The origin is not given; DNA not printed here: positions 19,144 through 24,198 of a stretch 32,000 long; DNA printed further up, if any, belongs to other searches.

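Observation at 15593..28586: Atypical type VII secretion-like operon: EssC + YukD + small helical proteins, but no recognisable EsaA/EssA/EssB or toxins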

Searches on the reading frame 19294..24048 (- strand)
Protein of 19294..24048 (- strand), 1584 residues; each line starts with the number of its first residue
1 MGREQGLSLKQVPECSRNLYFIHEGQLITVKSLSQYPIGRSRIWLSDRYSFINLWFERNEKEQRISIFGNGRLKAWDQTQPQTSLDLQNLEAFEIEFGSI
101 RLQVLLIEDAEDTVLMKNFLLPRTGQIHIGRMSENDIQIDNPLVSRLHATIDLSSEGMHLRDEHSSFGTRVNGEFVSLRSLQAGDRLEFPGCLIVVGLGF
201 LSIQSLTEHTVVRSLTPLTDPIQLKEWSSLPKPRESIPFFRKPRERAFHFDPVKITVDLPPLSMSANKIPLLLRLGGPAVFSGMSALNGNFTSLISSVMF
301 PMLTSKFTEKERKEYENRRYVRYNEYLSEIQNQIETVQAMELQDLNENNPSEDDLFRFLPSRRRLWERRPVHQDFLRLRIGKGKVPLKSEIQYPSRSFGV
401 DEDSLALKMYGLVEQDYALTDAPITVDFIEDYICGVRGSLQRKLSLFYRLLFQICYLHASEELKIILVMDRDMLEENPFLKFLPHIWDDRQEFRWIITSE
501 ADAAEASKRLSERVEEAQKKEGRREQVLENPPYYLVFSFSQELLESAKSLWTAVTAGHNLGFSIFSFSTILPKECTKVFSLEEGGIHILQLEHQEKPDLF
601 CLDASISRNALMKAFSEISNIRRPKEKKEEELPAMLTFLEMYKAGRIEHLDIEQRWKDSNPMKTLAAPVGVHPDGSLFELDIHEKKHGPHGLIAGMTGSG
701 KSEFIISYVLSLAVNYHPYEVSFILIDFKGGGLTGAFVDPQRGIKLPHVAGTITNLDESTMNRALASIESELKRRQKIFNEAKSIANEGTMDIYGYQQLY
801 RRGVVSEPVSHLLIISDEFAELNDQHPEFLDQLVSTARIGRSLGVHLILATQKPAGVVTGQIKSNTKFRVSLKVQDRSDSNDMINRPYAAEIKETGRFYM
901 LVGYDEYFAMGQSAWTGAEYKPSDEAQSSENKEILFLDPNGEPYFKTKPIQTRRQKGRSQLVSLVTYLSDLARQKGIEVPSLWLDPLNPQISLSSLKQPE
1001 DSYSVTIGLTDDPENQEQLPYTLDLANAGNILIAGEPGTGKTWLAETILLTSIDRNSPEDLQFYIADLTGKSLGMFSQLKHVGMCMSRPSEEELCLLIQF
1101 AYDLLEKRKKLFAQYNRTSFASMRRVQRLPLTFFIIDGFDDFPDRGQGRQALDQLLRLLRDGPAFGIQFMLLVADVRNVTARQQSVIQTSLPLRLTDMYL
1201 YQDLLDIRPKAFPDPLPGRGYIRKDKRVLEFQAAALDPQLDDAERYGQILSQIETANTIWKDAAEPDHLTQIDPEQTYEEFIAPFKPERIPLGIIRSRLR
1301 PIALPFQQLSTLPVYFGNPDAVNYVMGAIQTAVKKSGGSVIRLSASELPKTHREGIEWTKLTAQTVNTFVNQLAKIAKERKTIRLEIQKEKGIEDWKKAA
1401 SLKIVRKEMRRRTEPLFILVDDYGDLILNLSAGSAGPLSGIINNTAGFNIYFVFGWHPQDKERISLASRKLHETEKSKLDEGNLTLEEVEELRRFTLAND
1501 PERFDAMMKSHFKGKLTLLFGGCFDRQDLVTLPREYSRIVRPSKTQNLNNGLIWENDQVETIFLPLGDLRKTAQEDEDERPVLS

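Call 3: search_protein_families(library=pfam, proteins=[window:19294-24048:-], max_evalue=1)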
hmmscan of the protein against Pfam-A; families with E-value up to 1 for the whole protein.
window:19294-24048:- (1584 aa): 26 families (the best 25 are shown)
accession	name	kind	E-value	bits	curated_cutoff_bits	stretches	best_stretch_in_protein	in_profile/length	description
PF01580.24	FtsK_SpoIIIE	-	6.9e-38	130.7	24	2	669-855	20-220/221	FtsK/SpoIIIE family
PF00498.31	FHA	-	5.9e-14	52.7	20.7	1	128-189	2-66/67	FHA domain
PF13401.12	AAA_22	-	2.5e-09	38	27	2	1027-1171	4-120/130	AAA domain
PF16697.10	Yop-YscD_cpl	-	5.4e-07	30.2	33.2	1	124-188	16-82/94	Inner membrane component of T3SS, cytoplasmic domain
PF05729.18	NACHT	-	3.6e-06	27.4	26.7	1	1031-1160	3-115/167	NACHT domain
PF13191.12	AAA_16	-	1.7e-05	25.8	32.6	1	1029-1160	25-160/167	AAA ATPase domain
PF24883.2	NPHP3_N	-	4.1e-05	24.3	24.8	1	1031-1158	25-149/164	Nephrocystin 3, N-terminal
PF20720.3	nSTAND3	-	0.00019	21.6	27.2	1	1025-1056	14-45/155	Novel STAND NTPase 3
PF06745.19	ATPase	-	0.00033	20.6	26.6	1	1030-1103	21-91/231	KaiC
PF13555.12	AAA_29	-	0.0014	18.8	27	1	686-710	21-46/61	P-loop containing region of AAA domain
PF00270.35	DEAD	-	0.0045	17.2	26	1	1027-1160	13-146/167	DEAD/DEAH box helicase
PF12775.13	AAA_7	-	0.0057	16.7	25.8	0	1026-1056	31-60/181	P-loop containing dynein motor region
PF01935.23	DUF87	-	0.0094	16.5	23.2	0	688-705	23-40/220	Helicase HerA, central domain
PF13245.12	AAA_19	-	0.017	15.7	25.1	1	1026-1072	9-53/134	AAA domain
PF13481.12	AAA_25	-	0.024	14.7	27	0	1026-1045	31-50/195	AAA domain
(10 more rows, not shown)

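Call 5: search_protein_families(library=ncbifam, proteins=[window:19294-24048:-], max_evalue=0.1)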
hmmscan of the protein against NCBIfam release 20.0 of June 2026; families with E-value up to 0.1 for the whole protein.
window:19294-24048:- (1584 aa): 15 families
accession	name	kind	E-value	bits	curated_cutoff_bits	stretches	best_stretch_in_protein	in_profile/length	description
TIGR03928.1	T7_EssCb_Firm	equivalog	2.9e-241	803.7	778.4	1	307-1455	84-1230/1296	type VII secretion protein EssC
TIGR03924.1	T7SS_EccC_a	equivalog_domain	3.7e-98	330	509.15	2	289-903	48-657/673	type VII secretion protein EccCa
TIGR03925.1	T7SS_EccC_b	equivalog_domain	3e-65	220.6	346.55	2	967-1317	5-368/564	type VII secretion protein EccCb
NF007615.0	PRK10263.1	equivalog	4.9e-15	54.3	1566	1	688-889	1010-1221/1355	DNA translocase FtsK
NF052573.1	HisKinEspAMyxo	equivalog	4.3e-08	31.7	1400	1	105-189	27-111/755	serine histidine kinase EspA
NF033760.1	gliding_GltG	equivalog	9e-08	31.1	650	1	127-196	26-96/650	adventurous gliding motility protein GltG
NF041017.1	DNA_import_CedB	equivalog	0.00024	19.9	700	1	684-730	271-314/590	DNA import protein CedB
NF041660.2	oxygluDhInhib_OdhI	equivalog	0.00027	20.8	200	1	126-187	57-118/130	oxoglutarate dehydrogenase inhibitor Odhl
NF038214.1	IS21_help_AAA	equivalog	0.0013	18.4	200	1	1025-1053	87-115/232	IS21-like element helper ATPase IstB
NF049868.1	FhaB_Rv0019c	equivalog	0.01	15.9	125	1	125-176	86-137/158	FHA domain-containing protein FhaB/FipA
TIGR02928.1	TIGR02928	subfamily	0.018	13.9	181.3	0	1023-1049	35-61/366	orc1/cdc6 family replication initiation protein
NF005304.0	PRK06835.1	equivalog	0.04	13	215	0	1027-1054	183-209/330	ATP-binding protein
NF045973.1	conju_CD1115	equivalog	0.052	12.4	250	0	687-730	23-61/442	VirD4-like conjugal transfer protein, CD1115 family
TIGR01447.1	recD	equivalog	0.089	11.3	310.15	0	1028-1071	162-207/597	exodeoxyribonuclease V subunit alpha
NF041214.1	plasmid_TraB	equivalog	0.094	11.2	800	0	680-706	240-266/639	plasmid transfer protein TraB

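Call 21: find_homologous_proteins(query=window:19294-24048:-, max_evalue=1e-10)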
Query window:19294-24048:- (1584 aa): 51 proteins with E <= 1e-10 among 8000 candidates.
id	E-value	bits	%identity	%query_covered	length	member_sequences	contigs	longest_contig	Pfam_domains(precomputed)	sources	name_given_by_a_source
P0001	0.0e+0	3593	100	100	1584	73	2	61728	PF00498.32,PF05729.19,PF16697.11,PF13401.13,PF01580.25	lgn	-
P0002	0.0e+0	1511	45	99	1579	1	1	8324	PF00498.32,PF24883.3,PF05729.19,PF16697.11,PF13555.13,PF13401.13,PF20703.4,PF01580.25,PF13191.13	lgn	-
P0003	0.0e+0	1466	45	99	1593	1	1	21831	PF00498.32,PF01935.24,PF24883.3,PF05729.19,PF16697.11,PF13555.13,PF13401.13,PF01580.25,PF13191.13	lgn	-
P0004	0.0e+0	1420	45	94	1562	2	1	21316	PF00498.32,PF01935.24,PF00005.34,PF05729.19,PF13555.13,PF13401.13,PF01580.25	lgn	-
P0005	0.0e+0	1391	43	99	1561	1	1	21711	PF00498.32,PF01935.24,PF05729.19,PF16697.11,PF13555.13,PF13401.13,PF01580.25,PF20720.4,PF13191.13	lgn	-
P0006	0.0e+0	1362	43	99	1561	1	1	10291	PF00498.32,PF01935.24,PF05729.19,PF13555.13,PF13401.13,PF01580.25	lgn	-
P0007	0.0e+0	1082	38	92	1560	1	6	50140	PF00498.32,PF16697.11,PF01580.25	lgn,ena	-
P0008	0.0e+0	1081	37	93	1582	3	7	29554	PF00498.32,PF16697.11,PF01580.25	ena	-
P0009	0.0e+0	1081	37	93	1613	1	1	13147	PF06745.20,PF00498.32,PF01935.24,PF16697.11,PF01580.25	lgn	-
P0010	0.0e+0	1074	39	92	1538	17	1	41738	PF00498.32,PF01580.25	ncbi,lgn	-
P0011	0.0e+0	1063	38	93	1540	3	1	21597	PF00498.32,PF13401.13,PF01580.25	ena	-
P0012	0.0e+0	1035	37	97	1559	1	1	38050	PF00498.32,PF16697.11,PF13555.13,PF13401.13,PF01580.25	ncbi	-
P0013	0.0e+0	1034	37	93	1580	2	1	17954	PF00498.32,PF01935.24,PF13401.13,PF01580.25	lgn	-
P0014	0.0e+0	1013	41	76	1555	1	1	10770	PF00498.32,PF05729.19,PF13401.13,PF01580.25,PF25199.2,PF13191.13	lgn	-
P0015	1.7e-294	998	36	93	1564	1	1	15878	PF00498.32,PF16697.11,PF01580.25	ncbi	-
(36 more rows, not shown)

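Call 22: find_encoding_contigs(protein=P0001, flank=10000, max_places=3)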
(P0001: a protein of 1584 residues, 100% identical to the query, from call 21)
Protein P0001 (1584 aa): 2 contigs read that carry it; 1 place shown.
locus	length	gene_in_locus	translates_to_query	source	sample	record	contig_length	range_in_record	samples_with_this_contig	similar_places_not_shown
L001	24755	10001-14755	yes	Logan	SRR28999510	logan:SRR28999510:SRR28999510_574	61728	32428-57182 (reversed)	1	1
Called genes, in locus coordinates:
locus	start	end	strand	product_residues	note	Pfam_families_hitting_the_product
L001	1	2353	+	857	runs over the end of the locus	PF02861:Clp_N, PF23569:NBD_SMAX1, PF00004:AAA, PF17871:AAA_lid_9, PF00004:AAA, PF07724:AAA_2, PF07728:AAA_5, PF10431:ClpB_D2-small, +9 more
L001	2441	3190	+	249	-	PF02146:SIR2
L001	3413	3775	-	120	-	PF12844:HTH_19, PF13560:HTH_31, PF01381:HTH_3, PF13443:HTH_26 (weak)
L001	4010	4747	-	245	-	-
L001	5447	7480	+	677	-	PF13240:Zn_Ribbon_1 (weak), PF14559:TPR_19 (weak)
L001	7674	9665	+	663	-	PF00069:Pkinase, PF07714:PK_Tyr_Ser-Thr, PF01636:APH (faint), PF13428:TPR_14 (faint), PF13432:TPR_16 (faint), PF14559:TPR_19 (faint), PF00515:TPR_1 (faint), PF13424:TPR_12 (faint)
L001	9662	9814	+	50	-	-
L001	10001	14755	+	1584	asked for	PF00498:FHA, PF16697:Yop-YscD_cpl (weak), PF01580:FtsK_SpoIIIE, PF05729:NACHT (faint), PF13401:AAA_22 (faint), PF01580:FtsK_SpoIIIE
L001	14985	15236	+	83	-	-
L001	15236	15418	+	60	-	-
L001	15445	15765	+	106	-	-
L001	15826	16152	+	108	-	-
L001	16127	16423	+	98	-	-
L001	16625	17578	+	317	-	PF16697:Yop-YscD_cpl, PF00498:FHA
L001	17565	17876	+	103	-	-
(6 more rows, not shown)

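Call 23: find_encoding_contigs(protein=P0003, flank=10000, max_places=2)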
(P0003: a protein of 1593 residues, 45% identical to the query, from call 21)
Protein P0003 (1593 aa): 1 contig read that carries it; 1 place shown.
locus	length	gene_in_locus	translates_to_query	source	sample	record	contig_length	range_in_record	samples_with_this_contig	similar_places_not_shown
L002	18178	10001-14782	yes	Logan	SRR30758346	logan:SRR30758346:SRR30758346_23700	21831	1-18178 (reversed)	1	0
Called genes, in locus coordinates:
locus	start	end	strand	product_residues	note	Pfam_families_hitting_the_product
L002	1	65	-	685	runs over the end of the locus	PF13248:Zn_ribbon_3 (faint)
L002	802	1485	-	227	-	PF13240:Zn_Ribbon_1 (weak)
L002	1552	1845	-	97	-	-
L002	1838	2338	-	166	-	PF16697:Yop-YscD_cpl, PF00498:FHA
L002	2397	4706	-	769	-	PF00498:FHA, PF16697:Yop-YscD_cpl (faint), PF00005:ABC_tran, PF02463:SMC_N (faint), PF13304:AAA_21, PF01061:ABC2_membrane, PF12698:ABC2_membrane_3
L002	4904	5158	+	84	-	-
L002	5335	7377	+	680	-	PF00069:Pkinase, PF07714:PK_Tyr_Ser-Thr, PF01636:APH (faint), PF03109:ABC1 (faint), PF13428:TPR_14 (faint), PF14559:TPR_19 (faint), PF12895:ANAPC3 (weak), PF13432:TPR_16 (faint)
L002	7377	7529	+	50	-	-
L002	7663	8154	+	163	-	-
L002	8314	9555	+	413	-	PF13240:Zn_Ribbon_1 (weak)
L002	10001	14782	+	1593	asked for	PF16697:Yop-YscD_cpl (weak), PF00498:FHA, PF01935:DUF87 (faint), PF01580:FtsK_SpoIIIE, PF13191:AAA_16 (faint), PF01580:FtsK_SpoIIIE, PF05729:NACHT, PF13401:AAA_22 (weak), +2 more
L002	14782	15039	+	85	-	-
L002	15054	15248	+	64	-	-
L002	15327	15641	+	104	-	-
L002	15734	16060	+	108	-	-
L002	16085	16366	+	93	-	-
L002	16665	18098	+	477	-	PF12773:DZR, PF13240:Zn_Ribbon_1, PF24463:DUF7577 (faint)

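Call 24: find_encoding_contigs(protein=P0010, flank=10000, max_places=2)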
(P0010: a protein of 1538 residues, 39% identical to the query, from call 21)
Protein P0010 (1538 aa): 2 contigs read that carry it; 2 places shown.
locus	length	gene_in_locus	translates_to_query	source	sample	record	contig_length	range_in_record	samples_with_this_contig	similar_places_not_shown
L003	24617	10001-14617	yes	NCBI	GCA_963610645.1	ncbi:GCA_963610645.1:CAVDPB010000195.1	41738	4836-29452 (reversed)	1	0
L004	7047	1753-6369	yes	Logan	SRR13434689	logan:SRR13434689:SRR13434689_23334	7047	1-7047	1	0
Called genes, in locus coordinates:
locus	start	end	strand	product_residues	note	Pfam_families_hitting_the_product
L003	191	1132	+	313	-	PF02737:3HCDH_N, PF00725:3HCDH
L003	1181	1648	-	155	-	PF01047:MarR, PF12802:MarR_2, PF13412:HTH_24 (weak), PF13463:HTH_27 (weak)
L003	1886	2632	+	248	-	PF00481:PP2C (faint), PF13672:PP2C_2, PF07228:SpoIIE (faint)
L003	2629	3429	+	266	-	PF00481:PP2C, PF13672:PP2C_2, PF07228:SpoIIE (faint)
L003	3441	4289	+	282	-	-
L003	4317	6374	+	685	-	PF00069:Pkinase, PF07714:PK_Tyr_Ser-Thr, PF03109:ABC1 (weak)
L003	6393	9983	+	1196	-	PF00069:Pkinase, PF07714:PK_Tyr_Ser-Thr, PF17667:Pkinase_fungal (weak), PF06293:Kdo (weak), PF03793:PASTA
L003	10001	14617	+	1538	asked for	PF00498:FHA, PF01580:FtsK_SpoIIIE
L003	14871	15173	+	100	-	-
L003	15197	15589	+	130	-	-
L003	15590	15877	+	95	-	-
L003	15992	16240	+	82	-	-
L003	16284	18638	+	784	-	PF04932:Wzy_C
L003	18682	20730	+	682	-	PF13306:LRR_5, PF00395:SLH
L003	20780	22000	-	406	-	PF19289:PmbA_TldD_3rd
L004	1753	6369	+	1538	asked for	PF00498:FHA, PF01580:FtsK_SpoIIIE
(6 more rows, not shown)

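Call 25: find_encoding_contigs(protein=P0007, flank=10000, max_places=2)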
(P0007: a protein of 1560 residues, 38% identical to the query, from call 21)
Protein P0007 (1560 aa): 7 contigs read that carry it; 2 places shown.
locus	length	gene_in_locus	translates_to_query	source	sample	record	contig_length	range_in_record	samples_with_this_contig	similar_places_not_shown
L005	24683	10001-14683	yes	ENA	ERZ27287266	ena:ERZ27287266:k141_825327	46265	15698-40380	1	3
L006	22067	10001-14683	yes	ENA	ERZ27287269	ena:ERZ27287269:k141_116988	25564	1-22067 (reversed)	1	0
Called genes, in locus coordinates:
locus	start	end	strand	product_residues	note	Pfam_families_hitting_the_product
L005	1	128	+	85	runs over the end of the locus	-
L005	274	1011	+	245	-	PF13306:LRR_5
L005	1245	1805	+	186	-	-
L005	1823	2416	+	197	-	-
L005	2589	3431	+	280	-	-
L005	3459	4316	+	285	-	-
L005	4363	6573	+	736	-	PF00069:Pkinase, PF07714:PK_Tyr_Ser-Thr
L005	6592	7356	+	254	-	PF13672:PP2C_2, PF00481:PP2C (weak)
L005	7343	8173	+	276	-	PF00481:PP2C, PF13672:PP2C_2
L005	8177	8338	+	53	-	-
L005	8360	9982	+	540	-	PF13519:VWA_2, PF16697:Yop-YscD_cpl, PF00498:FHA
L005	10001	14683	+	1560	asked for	PF00498:FHA, PF16697:Yop-YscD_cpl, PF01580:FtsK_SpoIIIE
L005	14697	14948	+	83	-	PF08817:YukD (weak)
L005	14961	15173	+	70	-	-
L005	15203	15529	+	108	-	-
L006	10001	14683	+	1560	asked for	PF00498:FHA, PF16697:Yop-YscD_cpl, PF01580:FtsK_SpoIIIE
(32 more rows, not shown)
